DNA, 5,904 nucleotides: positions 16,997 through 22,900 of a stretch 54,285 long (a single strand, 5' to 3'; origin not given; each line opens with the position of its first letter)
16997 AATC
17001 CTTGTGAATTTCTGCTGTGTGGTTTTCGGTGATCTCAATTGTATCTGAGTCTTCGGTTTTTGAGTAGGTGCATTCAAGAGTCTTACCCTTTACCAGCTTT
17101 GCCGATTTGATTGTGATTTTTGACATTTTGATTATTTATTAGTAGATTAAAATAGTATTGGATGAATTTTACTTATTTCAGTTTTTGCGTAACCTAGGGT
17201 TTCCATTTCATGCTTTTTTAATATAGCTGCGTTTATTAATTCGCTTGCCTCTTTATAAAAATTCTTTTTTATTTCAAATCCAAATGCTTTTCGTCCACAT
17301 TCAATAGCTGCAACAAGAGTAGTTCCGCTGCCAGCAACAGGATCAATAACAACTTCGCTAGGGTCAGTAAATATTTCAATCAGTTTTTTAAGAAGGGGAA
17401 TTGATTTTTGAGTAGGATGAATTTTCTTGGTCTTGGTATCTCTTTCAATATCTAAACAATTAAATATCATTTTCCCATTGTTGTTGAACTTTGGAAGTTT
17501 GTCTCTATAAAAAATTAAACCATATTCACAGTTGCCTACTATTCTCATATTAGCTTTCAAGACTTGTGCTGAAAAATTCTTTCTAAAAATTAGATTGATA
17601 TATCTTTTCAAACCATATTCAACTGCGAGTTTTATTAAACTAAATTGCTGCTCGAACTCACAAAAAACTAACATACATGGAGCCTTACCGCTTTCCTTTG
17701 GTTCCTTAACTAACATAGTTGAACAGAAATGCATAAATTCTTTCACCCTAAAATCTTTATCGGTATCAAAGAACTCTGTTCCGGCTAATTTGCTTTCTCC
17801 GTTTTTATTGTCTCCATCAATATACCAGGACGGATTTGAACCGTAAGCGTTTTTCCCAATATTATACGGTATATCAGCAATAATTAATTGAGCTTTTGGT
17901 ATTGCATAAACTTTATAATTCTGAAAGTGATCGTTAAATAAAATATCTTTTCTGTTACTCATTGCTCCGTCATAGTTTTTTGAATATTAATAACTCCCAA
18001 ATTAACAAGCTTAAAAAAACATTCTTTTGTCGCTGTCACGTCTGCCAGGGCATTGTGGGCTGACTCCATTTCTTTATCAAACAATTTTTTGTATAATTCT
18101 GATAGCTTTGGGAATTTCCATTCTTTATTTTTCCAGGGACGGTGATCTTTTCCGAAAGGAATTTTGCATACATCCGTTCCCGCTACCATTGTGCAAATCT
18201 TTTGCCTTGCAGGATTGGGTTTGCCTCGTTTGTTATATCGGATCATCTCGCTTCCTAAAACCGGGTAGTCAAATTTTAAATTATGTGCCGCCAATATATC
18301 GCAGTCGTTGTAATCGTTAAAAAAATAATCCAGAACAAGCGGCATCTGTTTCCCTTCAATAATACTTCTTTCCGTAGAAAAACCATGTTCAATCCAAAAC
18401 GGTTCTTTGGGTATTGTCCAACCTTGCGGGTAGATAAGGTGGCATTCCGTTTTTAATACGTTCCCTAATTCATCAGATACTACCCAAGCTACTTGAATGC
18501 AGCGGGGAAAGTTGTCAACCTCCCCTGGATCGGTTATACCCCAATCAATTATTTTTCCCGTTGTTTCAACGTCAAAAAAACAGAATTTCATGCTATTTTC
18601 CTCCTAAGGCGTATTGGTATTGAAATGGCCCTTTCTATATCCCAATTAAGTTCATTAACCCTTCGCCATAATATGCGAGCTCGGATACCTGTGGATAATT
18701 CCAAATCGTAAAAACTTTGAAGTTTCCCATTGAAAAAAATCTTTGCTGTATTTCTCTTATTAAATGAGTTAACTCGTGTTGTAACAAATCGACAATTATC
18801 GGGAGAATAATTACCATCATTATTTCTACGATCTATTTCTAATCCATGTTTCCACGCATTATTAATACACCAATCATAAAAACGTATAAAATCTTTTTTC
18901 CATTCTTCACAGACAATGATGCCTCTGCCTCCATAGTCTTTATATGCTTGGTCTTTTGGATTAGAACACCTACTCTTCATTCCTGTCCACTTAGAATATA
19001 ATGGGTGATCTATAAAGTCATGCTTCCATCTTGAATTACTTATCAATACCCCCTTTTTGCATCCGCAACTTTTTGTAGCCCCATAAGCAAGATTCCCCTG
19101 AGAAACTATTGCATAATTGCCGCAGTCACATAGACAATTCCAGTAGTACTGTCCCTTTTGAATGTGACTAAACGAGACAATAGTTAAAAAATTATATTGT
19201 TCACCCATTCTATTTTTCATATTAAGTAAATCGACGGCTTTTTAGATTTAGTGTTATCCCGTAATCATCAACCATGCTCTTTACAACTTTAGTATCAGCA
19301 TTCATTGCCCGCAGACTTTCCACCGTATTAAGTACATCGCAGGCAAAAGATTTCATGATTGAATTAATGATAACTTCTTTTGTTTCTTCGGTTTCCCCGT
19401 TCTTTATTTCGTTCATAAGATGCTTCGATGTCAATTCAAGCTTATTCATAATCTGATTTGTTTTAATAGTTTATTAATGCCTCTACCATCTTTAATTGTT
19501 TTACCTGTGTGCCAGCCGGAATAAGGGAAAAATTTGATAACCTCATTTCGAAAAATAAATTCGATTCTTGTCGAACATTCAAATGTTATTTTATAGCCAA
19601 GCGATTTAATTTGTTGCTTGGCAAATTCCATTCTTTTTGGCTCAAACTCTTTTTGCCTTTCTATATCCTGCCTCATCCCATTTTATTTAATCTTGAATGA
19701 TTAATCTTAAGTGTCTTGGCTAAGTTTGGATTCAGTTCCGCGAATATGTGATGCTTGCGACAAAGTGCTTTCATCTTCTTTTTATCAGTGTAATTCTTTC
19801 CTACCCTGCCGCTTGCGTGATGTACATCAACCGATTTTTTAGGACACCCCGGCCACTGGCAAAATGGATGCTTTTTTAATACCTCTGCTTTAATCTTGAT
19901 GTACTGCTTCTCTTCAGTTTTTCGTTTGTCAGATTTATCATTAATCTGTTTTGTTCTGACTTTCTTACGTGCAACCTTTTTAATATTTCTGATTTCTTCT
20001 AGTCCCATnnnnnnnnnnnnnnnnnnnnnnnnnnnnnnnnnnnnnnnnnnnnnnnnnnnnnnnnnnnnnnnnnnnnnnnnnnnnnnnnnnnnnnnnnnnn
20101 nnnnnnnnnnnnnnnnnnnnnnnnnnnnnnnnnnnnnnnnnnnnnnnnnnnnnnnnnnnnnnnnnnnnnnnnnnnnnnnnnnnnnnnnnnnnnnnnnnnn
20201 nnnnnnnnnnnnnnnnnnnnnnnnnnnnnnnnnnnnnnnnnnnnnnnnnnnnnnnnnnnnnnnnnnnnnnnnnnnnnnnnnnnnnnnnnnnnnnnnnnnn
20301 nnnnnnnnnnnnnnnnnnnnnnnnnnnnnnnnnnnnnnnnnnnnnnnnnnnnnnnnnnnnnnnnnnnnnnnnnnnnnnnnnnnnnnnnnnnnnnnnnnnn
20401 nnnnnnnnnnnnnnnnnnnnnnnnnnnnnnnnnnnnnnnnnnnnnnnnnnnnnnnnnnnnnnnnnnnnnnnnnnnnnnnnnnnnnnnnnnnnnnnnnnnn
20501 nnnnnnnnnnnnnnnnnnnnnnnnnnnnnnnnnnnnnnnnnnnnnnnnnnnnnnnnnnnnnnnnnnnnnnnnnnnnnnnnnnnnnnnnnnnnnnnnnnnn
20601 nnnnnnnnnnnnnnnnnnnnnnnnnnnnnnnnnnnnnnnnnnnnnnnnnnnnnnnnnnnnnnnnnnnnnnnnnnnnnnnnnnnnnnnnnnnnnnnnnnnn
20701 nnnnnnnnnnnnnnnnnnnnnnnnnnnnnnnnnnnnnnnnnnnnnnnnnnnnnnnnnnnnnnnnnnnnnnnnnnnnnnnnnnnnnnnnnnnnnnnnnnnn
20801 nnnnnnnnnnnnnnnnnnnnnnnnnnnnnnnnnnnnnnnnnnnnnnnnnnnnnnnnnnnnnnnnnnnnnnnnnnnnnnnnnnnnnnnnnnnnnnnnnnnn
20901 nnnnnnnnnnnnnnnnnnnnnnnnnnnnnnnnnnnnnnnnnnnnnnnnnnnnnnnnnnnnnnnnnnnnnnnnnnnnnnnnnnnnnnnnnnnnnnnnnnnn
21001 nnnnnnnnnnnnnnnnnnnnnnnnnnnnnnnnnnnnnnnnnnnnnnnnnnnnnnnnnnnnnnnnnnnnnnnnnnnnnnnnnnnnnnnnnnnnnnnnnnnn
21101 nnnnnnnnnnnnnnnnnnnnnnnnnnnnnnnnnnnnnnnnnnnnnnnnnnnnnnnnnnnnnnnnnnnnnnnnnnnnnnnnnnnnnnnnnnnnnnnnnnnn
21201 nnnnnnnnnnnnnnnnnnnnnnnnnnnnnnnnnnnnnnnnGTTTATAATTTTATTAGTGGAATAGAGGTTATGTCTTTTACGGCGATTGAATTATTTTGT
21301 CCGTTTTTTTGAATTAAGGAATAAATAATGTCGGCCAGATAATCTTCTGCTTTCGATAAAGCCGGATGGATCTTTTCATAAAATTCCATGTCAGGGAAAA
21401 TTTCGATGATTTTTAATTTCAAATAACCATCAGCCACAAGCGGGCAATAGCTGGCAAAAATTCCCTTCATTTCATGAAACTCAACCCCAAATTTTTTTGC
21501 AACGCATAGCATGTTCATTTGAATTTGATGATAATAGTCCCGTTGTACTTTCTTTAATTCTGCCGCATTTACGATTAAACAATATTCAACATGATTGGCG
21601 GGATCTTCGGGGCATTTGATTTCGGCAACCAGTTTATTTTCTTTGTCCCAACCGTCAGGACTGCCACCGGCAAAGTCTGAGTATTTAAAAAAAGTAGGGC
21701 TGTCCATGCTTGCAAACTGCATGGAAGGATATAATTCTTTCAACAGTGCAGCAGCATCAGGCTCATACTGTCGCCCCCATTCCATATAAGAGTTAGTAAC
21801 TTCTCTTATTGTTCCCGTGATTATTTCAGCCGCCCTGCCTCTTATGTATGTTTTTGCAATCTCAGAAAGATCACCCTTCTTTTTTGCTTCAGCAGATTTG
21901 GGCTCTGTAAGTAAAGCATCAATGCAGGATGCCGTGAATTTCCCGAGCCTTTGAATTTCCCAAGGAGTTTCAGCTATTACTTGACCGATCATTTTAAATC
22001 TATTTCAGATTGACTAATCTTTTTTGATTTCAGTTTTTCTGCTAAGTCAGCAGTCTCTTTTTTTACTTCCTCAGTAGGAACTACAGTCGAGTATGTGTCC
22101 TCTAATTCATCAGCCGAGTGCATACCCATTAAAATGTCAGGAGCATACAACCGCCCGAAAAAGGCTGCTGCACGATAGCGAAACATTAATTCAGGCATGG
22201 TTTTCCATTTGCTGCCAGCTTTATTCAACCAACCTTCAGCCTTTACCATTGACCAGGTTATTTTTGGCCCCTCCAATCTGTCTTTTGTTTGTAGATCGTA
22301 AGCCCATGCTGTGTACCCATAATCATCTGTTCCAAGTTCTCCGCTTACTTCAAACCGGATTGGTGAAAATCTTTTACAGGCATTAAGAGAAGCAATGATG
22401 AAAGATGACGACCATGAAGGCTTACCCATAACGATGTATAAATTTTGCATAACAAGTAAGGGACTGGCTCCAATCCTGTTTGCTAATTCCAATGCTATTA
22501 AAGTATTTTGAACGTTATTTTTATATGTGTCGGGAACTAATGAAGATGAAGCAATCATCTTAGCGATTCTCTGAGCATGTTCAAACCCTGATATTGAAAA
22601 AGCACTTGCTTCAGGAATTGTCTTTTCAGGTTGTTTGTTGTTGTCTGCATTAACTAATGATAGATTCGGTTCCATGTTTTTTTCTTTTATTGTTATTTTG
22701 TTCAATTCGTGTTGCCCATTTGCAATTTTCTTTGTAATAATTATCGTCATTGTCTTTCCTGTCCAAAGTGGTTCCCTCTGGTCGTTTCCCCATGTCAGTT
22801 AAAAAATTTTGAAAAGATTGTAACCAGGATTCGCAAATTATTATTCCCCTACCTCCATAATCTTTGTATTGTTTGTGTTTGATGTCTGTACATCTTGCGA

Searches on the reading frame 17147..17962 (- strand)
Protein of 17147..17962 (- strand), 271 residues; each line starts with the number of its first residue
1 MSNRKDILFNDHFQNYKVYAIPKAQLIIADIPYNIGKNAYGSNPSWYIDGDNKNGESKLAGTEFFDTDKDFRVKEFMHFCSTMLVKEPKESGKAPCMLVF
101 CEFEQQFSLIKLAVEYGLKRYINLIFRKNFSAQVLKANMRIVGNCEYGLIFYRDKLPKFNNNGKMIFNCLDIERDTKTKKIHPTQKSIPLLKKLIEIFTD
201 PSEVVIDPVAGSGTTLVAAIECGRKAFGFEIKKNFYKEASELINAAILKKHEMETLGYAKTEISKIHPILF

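Call 53: search_protein_families(library=pfam, proteins=[window:17147-17962:-], max_evalue=0.01)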
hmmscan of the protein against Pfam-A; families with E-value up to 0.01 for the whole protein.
window:17147-17962:- (271 aa): 1 family
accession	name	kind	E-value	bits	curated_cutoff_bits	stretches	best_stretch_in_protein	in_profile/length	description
PF01555.25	N6_N4_Mtase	-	3.6e-25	89.7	26.7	1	25-240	2-220/221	DNA methylase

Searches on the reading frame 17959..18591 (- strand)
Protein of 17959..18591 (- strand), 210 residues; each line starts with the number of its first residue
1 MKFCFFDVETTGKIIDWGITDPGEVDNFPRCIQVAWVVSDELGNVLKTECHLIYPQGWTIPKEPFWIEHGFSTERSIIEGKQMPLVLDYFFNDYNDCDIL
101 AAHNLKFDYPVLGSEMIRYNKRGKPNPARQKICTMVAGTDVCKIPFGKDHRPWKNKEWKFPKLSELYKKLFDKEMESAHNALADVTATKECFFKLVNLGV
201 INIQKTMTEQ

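Call 53: search_protein_families(library=pfam, proteins=[window:17959-18591:-], max_evalue=0.01)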
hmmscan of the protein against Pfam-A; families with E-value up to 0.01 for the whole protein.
window:17959-18591:- (210 aa): 1 family
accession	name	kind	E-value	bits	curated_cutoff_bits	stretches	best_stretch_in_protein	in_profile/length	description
PF00929.31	RNase_T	-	0.002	19.2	24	1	86-191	73-163/164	Exonuclease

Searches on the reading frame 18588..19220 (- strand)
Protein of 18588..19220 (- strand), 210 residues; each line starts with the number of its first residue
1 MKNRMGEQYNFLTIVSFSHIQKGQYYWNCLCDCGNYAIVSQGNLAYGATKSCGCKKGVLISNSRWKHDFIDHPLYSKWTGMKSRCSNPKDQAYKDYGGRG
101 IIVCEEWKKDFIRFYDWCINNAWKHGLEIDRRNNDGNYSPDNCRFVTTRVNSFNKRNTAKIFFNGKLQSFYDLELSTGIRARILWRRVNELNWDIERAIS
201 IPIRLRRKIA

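Call 53: search_protein_families(library=pfam, proteins=[window:18588-19220:-], max_evalue=0.01)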
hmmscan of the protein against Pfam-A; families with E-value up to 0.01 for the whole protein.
window:18588-19220:- (210 aa): 0 families

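Call 56: search_protein_families(library=phrogs, proteins=[window:18588-19220:-], max_evalue=0.0001)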
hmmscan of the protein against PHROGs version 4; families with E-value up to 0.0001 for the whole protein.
window:18588-19220:- (210 aa): 6 families
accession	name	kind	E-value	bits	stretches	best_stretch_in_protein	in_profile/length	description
phrog_374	-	DNA, RNA and nucleotide metabolism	5.1e-60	204.9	1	2-171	195-369/617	HNH endonuclease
phrog_3377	-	DNA, RNA and nucleotide metabolism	5.8e-45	154.5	1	66-206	6-144/196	HNH endonuclease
phrog_8790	-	DNA, RNA and nucleotide metabolism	2.2e-29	104.1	1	68-187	19-131/241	restriction endonuclease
phrog_2081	-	DNA, RNA and nucleotide metabolism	7.8e-27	95.5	1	33-173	57-218/433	HNH endonuclease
phrog_953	-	DNA, RNA and nucleotide metabolism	8.4e-26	92.2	1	68-166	218-313/420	HNH endonuclease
phrog_1065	-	unknown function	3.3e-05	24.8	1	176-205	115-144/192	-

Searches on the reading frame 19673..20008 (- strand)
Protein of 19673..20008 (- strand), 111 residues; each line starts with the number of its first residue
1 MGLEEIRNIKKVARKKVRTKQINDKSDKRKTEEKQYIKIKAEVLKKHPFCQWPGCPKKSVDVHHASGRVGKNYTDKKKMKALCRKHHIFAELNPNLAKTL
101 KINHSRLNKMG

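Call 53: search_protein_families(library=pfam, proteins=[window:19673-20008:-], max_evalue=0.01)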
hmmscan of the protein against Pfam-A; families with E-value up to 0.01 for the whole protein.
window:19673-20008:- (111 aa): 1 family
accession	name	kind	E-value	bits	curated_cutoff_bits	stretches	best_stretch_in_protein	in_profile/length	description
PF16159.10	FOXP-CC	-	0.0046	17.9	28.9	1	46-110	3-64/69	FOXP coiled-coil domain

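Call 56: search_protein_families(library=phrogs, proteins=[window:19673-20008:-], max_evalue=0.0001)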
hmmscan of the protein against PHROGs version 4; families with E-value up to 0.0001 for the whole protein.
window:19673-20008:- (111 aa): 4 families
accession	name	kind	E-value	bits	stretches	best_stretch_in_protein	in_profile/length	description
phrog_7108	-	unknown function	2.2e-08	35.4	1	9-102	32-137/146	-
phrog_333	-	DNA, RNA and nucleotide metabolism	2e-06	29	1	24-87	9-75/138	HNH endonuclease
phrog_2323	-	DNA, RNA and nucleotide metabolism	2.1e-05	25.4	1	19-87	7-80/113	HNH endonuclease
phrog_589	-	DNA, RNA and nucleotide metabolism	4.7e-05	24.2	1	9-87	51-135/179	HNH endonuclease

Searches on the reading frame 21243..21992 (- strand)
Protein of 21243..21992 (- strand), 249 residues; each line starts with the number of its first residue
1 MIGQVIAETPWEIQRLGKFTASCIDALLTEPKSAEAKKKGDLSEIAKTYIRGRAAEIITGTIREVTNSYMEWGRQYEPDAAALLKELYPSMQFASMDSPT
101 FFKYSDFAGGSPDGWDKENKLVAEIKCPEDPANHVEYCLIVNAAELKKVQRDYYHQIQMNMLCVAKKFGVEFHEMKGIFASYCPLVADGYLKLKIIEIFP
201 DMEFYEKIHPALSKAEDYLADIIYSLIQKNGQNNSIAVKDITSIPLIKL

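Call 14: search_protein_families(library=pfam, proteins=[window:21243-21992:-], max_evalue=0.01)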
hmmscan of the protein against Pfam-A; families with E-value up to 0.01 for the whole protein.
window:21243-21992:- (249 aa): 1 family
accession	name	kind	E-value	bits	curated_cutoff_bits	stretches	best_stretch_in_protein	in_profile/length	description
PF09588.16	YqaJ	-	4.9e-09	37.1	22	1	11-163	2-146/150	YqaJ-like viral recombinase domain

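Call 15: search_protein_families(library=phrogs, proteins=[window:21243-21992:-], max_evalue=0.001)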
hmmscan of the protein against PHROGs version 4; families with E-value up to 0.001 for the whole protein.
window:21243-21992:- (249 aa): 5 families
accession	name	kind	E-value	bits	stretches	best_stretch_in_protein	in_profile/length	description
phrog_149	-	DNA, RNA and nucleotide metabolism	2.8e-19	70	1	9-233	602-807/1242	exonuclease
phrog_5715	-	DNA, RNA and nucleotide metabolism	2.4e-10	41.3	1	18-162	3-136/213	exonuclease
phrog_4763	-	unknown function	3.4e-09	37.6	1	13-166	5-159/248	-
phrog_434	-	DNA, RNA and nucleotide metabolism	3.4e-08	34.1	1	59-208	93-225/372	RecE-like recombination exonuclease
phrog_35510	-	unknown function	0.00029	21.5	1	142-237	82-172/179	-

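Call 23: find_encoding_contigs(protein=window:21243-21992:-, flank=4000, max_places=10)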
Protein window:21243-21992:- (249 aa): 4 contigs read that carry it; 1 place shown.
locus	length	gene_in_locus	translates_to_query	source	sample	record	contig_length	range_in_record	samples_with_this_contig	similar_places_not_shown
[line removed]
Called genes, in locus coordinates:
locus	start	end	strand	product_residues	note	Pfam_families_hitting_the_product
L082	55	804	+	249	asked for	PF09588:YqaJ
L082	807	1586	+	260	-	?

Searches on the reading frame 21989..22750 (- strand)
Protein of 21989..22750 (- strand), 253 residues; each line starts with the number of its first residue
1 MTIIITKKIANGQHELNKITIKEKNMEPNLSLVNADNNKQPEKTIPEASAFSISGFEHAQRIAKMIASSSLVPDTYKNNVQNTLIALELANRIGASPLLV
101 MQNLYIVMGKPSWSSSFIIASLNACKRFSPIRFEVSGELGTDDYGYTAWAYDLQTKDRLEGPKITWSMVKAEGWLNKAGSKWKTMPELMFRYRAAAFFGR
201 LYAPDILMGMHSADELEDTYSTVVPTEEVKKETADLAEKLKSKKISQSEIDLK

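Call 14: search_protein_families(library=pfam, proteins=[window:21989-22750:-], max_evalue=0.01)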
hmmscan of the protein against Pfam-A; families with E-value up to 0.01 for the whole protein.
window:21989-22750:- (253 aa): 0 families

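Call 15: search_protein_families(library=phrogs, proteins=[window:21989-22750:-], max_evalue=0.001)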
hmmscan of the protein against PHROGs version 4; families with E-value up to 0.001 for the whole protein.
window:21989-22750:- (253 aa): 3 families
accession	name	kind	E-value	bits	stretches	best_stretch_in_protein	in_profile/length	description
phrog_561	-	DNA, RNA and nucleotide metabolism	1.1e-74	254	1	21-244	269-497/633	RecT-like ssDNA annealing protein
phrog_4171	-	DNA, RNA and nucleotide metabolism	3.3e-12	47.7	2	55-116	39-100/392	RecT-like ssDNA annealing protein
phrog_10056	-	DNA, RNA and nucleotide metabolism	0.00064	20.2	0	177-247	146-216/302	RecT-like ssDNA annealing protein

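Call 16: find_related_loci(query=window:21989-22750:-, collection=viral_contigs, flank=5000)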
Query window:21989-22750:- (253 aa) in viral_contigs; peptide patterns used: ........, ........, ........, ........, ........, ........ (x = any residue, [..] = any of these).
358 stretches matched a pattern; 342 encode a relative of the query (tblastn E <= 1e-3); the best 80 are kept; 80 distinct loci.
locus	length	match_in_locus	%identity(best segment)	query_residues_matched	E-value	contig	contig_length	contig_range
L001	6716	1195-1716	72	56-231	7e-89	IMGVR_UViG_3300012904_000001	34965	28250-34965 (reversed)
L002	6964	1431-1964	70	40-218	2e-85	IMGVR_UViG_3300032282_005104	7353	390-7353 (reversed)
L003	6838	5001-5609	59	17-231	8e-84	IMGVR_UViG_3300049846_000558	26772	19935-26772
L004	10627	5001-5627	58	38-251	3e-83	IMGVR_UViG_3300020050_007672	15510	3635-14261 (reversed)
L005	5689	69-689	60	40-251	7e-83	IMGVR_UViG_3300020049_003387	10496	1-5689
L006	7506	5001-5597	59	32-231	3e-81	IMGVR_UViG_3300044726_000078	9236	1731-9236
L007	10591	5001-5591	59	44-241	5e-80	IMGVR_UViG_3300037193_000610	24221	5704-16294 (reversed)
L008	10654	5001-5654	55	26-253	5e-80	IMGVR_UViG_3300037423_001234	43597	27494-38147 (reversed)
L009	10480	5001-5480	71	56-218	2e-79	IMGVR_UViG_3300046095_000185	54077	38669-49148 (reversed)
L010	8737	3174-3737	62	43-231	4e-79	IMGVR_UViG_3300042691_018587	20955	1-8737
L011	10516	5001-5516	65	56-230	1e-77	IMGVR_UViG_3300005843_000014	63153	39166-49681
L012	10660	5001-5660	54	24-239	2e-77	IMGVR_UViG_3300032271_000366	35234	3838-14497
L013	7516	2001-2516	65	56-230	1e-77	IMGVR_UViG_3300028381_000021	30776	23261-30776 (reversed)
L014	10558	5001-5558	62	35-222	6e-77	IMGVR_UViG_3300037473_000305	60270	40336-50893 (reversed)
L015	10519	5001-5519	64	54-228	9e-77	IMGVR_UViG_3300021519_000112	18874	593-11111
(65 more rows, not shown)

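Call 49: search_dna_similar(query=window:21989-22750:-, collection=phages, mode=protein, max_rows=15)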
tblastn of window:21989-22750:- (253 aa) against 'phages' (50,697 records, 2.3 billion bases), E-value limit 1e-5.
Records with a match: 178; places in all: 178; records where one place covers at least 80% of the query: 8.
Best place of each record, by identity: 60-80% 15; <60% 163.
By first word of the organism name: Flavobacterium 78; Gordonia 44; Burkholderia 13; Pseudomonas 10; Escherichia 8; Bacteriophage 4; Vibrio 3; Tetraselmis 3; Komagataeibacter 2; Mycobacterium 2; and 11 more.
By host as written in the record: Flavobacterium columnare 62; Gordonia terrae 3612 32; - 21; Burkholderia sp. 6; Gordonia terrae CAG3 6; Pseudomonas aeruginosa 3; Tetraselmis viridis Rouch (Chlorophyta) 3; Flavobacterium columnare B185 2; and 35 more.
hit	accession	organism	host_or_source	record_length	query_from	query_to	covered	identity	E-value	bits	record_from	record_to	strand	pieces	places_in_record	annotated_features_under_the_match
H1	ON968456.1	Pseudanabaena phage Pan5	Pseudanabaena sp.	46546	19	242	89%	62.1%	3e-85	282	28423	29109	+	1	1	RecT family protein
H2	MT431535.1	Flavobacterium phage FCV-1.01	Flavobacterium columnare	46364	52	249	78%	57.7%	5e-69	235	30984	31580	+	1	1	hypothetical protein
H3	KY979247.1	Flavobacterium phage VK58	Flavobacterium columnare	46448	52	249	78%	57.7%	5e-69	235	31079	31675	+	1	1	hypothetical protein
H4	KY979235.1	Flavobacterium phage FCV-1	Flavobacterium columnare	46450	52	249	78%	57.7%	5e-69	235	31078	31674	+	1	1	hypothetical protein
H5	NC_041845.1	Flavobacterium phage FCV-1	Flavobacterium columnare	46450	52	249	78%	57.7%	5e-69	235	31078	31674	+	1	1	RecT-like ssDNA annealing protein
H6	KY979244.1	Flavobacterium phage VK42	Flavobacterium columnare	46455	52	249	78%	57.7%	5e-69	235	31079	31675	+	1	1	hypothetical protein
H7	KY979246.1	Flavobacterium phage VK52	Flavobacterium columnare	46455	52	249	78%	57.7%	5e-69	235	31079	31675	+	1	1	hypothetical protein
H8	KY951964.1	Flavobacterium phage FCV-11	Flavobacterium columnare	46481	52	249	78%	57.7%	5e-69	235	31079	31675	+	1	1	hypothetical protein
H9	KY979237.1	Flavobacterium phage FCV-16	Flavobacterium columnare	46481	52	249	78%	57.7%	5e-69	235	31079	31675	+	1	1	hypothetical protein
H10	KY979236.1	Flavobacterium phage FCV-10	Flavobacterium columnare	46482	52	249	78%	57.7%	5e-69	235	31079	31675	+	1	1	hypothetical protein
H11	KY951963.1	Flavobacterium phage FCV-3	Flavobacterium columnare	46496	52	249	78%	57.7%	5e-69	235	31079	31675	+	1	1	hypothetical protein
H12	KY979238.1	Flavobacterium phage FCV-20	Flavobacterium columnare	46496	52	249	78%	57.7%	5e-69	235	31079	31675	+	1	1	hypothetical protein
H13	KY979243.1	Flavobacterium phage VK20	Flavobacterium columnare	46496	52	249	78%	57.7%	5e-69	235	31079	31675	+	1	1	hypothetical protein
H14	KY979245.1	Flavobacterium phage VK48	Flavobacterium columnare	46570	52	249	78%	57.7%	5e-69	235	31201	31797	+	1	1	hypothetical protein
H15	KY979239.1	Flavobacterium phage V156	Flavobacterium columnare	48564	52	249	78%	57.7%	5e-69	235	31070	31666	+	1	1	hypothetical protein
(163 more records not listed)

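Call 113: get_annotated_region(hit=H5, flank=9000)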
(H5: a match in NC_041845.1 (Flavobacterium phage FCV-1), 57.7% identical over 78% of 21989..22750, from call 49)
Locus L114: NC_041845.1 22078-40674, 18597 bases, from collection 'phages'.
description: Flavobacterium phage FCV-1, complete genome.
organism: Flavobacterium phage FCV-1 (NCBI taxid 1033977)
taxonomy: Viruses; Duplodnaviria; Heunggongvirae; Uroviricota; Caudoviricetes; Ficleduovirus; Ficleduovirus FCV1
host: Flavobacterium columnare; source: -; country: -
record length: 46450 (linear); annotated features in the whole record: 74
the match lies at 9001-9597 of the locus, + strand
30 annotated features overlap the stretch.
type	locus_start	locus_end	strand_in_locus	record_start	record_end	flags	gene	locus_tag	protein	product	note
CDS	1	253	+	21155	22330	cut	-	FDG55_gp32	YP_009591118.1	hypothetical protein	-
CDS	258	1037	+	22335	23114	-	-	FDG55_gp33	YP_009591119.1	hypothetical protein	-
CDS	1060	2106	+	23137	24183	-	-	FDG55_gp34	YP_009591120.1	hypothetical protein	-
CDS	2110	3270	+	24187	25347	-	-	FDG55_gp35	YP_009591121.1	hypothetical protein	-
CDS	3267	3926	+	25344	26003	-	-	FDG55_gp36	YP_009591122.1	minor tail protein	-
CDS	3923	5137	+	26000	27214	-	-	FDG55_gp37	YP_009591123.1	baseplate hub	-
CDS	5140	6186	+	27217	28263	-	-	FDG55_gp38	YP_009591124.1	baseplate hub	-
CDS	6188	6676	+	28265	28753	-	-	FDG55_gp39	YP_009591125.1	hypothetical protein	-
CDS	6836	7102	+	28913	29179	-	-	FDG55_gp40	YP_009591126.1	hypothetical protein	-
CDS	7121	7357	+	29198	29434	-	-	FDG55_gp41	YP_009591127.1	hypothetical protein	-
CDS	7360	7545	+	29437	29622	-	-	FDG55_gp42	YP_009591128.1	hypothetical protein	-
CDS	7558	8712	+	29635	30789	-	-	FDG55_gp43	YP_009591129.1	hypothetical protein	-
CDS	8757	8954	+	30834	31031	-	-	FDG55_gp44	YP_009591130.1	hypothetical protein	-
CDS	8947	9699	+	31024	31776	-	-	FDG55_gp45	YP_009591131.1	RecT-like ssDNA annealing protein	-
CDS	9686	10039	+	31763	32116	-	-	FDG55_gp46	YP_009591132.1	MazG-like pyrophosphatase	-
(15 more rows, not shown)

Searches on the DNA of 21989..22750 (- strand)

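Call 89: search_rna_families(source=L011, start=2000, end=5000, threshold=evalue, max_evalue=1)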
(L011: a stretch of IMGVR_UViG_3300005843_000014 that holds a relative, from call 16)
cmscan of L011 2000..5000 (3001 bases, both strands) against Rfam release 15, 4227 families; matches with E-value up to 1: 2.
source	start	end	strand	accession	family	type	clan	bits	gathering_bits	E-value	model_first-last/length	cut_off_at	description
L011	3047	3115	+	RF00005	tRNA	Gene; tRNA;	CL00001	39.4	29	4e-06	1-71/71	no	tRNA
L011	4816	4963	+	RF00470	Toga_5_CRE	Cis-reg;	-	13.7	120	0.93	1-268/268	no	Togavirus 5' plus strand cis-regulatory element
